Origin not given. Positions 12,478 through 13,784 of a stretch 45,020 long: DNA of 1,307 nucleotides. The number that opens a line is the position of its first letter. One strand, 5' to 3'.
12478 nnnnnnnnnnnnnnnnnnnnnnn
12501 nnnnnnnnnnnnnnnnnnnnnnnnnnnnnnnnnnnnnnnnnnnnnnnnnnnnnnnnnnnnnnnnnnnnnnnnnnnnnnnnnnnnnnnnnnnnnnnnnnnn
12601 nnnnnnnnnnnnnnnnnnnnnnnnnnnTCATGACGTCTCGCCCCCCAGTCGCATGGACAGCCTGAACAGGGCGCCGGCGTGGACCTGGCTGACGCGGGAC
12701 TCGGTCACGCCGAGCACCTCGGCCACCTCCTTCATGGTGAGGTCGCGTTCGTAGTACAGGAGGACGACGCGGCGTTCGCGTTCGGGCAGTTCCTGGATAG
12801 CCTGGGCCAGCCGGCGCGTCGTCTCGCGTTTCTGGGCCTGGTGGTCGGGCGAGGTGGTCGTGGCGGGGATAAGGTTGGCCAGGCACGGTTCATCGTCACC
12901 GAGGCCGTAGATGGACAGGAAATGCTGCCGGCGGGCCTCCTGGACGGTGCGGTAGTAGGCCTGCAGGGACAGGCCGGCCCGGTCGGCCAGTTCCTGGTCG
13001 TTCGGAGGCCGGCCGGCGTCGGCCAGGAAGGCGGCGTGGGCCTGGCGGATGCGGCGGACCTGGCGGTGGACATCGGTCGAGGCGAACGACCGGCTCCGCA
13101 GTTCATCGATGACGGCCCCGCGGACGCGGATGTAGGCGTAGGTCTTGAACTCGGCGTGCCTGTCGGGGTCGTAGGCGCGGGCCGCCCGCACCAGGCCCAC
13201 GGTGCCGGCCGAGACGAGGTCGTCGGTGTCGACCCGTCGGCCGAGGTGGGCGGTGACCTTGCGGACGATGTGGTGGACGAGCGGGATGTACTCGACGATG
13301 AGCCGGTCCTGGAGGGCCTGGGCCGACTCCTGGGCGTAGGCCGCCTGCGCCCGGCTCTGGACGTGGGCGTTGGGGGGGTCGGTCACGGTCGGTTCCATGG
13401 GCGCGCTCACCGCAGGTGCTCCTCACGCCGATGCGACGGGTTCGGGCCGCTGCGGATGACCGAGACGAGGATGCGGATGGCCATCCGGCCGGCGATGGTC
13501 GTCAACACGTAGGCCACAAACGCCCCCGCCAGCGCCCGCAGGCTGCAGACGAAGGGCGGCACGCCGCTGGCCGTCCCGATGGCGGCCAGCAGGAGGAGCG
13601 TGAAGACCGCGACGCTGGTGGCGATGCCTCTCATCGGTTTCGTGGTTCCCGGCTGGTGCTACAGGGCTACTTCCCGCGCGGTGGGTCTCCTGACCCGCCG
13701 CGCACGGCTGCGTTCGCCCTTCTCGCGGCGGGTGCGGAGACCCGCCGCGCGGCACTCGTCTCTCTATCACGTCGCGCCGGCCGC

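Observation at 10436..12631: Five-gene module co-translated with fliA: two small unknown proteins, two lipoproteins and a FlgM-like gene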

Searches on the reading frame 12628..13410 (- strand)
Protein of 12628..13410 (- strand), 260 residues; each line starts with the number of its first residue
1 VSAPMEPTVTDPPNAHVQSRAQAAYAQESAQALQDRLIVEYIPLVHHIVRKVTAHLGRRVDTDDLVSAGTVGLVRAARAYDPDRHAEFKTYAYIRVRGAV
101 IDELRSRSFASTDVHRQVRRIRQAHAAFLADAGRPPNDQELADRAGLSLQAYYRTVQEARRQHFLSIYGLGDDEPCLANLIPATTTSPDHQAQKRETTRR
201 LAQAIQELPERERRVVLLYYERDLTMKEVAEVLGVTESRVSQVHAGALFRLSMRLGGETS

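Call 3: search_protein_families(library=pfam, max_evalue=1, proteins=[window:12628-13410:-])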
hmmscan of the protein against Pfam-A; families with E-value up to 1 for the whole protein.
window:12628-13410:- (260 aa): 24 families
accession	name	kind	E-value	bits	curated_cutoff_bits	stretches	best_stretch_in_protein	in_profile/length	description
PF04542.20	Sigma70_r2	-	1.7e-17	63.4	24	1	37-108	1-69/71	Sigma-70 region 2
PF04545.22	Sigma70_r4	-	1.9e-16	59.8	24.1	1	204-251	1-48/50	Sigma-70, region 4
PF08281.18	Sigma70_r4_2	-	8.4e-12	45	25.7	1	199-240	2-43/54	Sigma-70, region 4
PF04539.22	Sigma70_r3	-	4.1e-08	33.7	25.3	1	117-190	2-76/78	Sigma-70 region 3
PF13384.12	HTH_23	-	2.4e-06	27.6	24.6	1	210-243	4-37/50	Homeodomain-like domain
PF13545.12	HTH_Crp_2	-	7.6e-05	23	27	1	200-243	2-42/70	Crp-like helix-turn-helix domain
PF01381.28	HTH_3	-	0.00011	22.6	23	1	221-242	7-28/55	Helix-turn-helix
PF13744.12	HTH_37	-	0.0014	18.8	27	1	221-253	29-61/80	Helix-turn-helix domain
PF13412.12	HTH_24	-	0.0015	18.5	21.9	1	221-241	15-35/48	Winged helix-turn-helix DNA-binding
PF04297.20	UPF0122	-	0.0025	18.4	22.7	1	208-242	18-52/101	Putative helix-turn-helix protein, YlxM / p13 like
PF04967.18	HTH_10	-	0.0061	16.8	23.1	0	220-242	20-42/53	HTH DNA binding domain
PF18327.6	PRODH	-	0.0082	16.8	26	1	175-205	17-47/48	Proline utilization A proline dehydrogenase N-terminal domain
PF12802.13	MarR_2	-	0.01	16.5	27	1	220-242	16-39/61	MarR family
PF13518.12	HTH_28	-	0.024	15.1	25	1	212-242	1-31/52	Helix-turn-helix domain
PF23379.1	DUF7096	-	0.028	14.7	27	1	188-238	102-152/208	Domain of unknown function (DUF7096)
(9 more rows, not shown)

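Call 8: find_related_loci(query=window:12628-13410:-, collection=genome_contigs, flank=10000)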
Query window:12628-13410:- (260 aa) in genome_contigs; peptide patterns used: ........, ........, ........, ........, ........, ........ (x = any residue, [..] = any of these).
478 stretches matched a pattern; 292 encode a relative of the query (tblastn E <= 1e-3); the best 80 are kept; 80 distinct loci.
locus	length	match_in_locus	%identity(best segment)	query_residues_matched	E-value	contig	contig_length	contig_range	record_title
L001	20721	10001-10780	73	1-260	7e-126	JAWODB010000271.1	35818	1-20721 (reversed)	MAG: Phycisphaerae bacterium isolate BLK5-1.bin.98 k191_1269244, whole genome shotgun sequence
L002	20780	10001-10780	72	1-260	6e-124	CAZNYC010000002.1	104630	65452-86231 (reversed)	MAG TPA_asm: uncultured Anaerolineales bacterium isolate SRP141376_co2_324 genome assembly, contig: NODE_500_length_1046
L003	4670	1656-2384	69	13-255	2e-112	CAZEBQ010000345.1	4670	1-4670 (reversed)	MAG TPA_asm: uncultured Anaerolineales bacterium isolate binchicken_co211_250 genome assembly, contig: NODE_15924_length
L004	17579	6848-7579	63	12-255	5e-98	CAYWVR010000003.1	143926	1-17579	MAG TPA_asm: uncultured Anaerolineales bacterium isolate SRP141376_co2_43 genome assembly, contig: NODE_251_length_14392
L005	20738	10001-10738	62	10-255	3e-97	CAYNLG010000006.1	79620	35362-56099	MAG TPA_asm: uncultured Anaerolineales bacterium isolate SRP141376_co4_301 genome assembly, contig: NODE_517_length_7962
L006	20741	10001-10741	60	16-260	2e-92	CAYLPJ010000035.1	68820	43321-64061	MAG TPA_asm: uncultured Planctomycetaceae bacterium isolate SRP141376_co2_254 genome assembly, contig: NODE_1025_length_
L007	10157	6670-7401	59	13-255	7e-92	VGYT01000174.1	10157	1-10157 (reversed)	MAG: Planctomycetota bacterium isolate M_DeepCast_400m_m2_048 M_DeepCast_400m_m2_048_Ga0194112_10012886, whole genome sh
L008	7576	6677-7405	61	17-259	5e-91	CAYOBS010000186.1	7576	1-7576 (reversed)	MAG TPA_asm: uncultured Planctomycetaceae bacterium isolate binchicken_co91_493 genome assembly, contig: NODE_13281_leng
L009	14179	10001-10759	56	7-256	2e-90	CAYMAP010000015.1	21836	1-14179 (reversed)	MAG TPA_asm: uncultured Planctomycetaceae bacterium isolate binchicken_co8_31 genome assembly, contig: NODE_3753_length_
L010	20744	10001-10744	61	9-255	2e-90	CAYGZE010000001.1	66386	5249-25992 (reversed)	MAG TPA_asm: uncultured Anaerolineales bacterium isolate ERP119294_co1_415 genome assembly, contig: NODE_407_length_6638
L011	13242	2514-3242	60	17-259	1e-89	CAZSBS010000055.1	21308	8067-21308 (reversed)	MAG TPA_asm: uncultured Planctomycetaceae bacterium isolate SRP178699_co1_604 genome assembly, contig: NODE_2959_length_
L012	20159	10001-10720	56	17-255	4e-89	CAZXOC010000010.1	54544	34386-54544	MAG TPA_asm: uncultured Planctomycetaceae bacterium isolate SRP068000_co1_356 genome assembly, contig: NODE_489_length_5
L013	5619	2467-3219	55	7-256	1e-88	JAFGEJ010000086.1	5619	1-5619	MAG: Phycisphaerae bacterium isolate Zod_Metabat.1221 k87_4385009, whole genome shotgun sequence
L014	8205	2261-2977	59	17-255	8e-89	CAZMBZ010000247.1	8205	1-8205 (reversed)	MAG TPA_asm: uncultured Planctomycetaceae bacterium isolate binchicken_co181_571 genome assembly, contig: NODE_18372_len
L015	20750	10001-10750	54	9-258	2e-88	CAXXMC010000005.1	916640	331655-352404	MAG: Phycisphaerae bacterium isolate 5faf82f8-1606-4ed3-8979-838274c66e85 genome assembly, contig: contig_5, whole genom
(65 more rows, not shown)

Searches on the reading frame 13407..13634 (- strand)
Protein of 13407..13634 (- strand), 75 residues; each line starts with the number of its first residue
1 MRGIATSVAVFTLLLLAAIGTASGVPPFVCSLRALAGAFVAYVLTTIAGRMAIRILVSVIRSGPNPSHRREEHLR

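Call 3: search_protein_families(library=pfam, max_evalue=1, proteins=[window:13407-13634:-])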
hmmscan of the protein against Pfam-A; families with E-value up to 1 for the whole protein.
window:13407-13634:- (75 aa): 1 family
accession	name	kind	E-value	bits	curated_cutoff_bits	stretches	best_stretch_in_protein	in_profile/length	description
PF05449.16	Phage_holin_3_7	-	0.01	16.3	25.4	1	37-61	27-51/80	Putative 3TM holin, Phage_holin_3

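Call 7: search_protein_families(library=ncbifam, max_evalue=1, proteins=[window:13407-13634:-])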
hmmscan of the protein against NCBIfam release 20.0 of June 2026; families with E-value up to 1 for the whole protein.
window:13407-13634:- (75 aa): 0 families
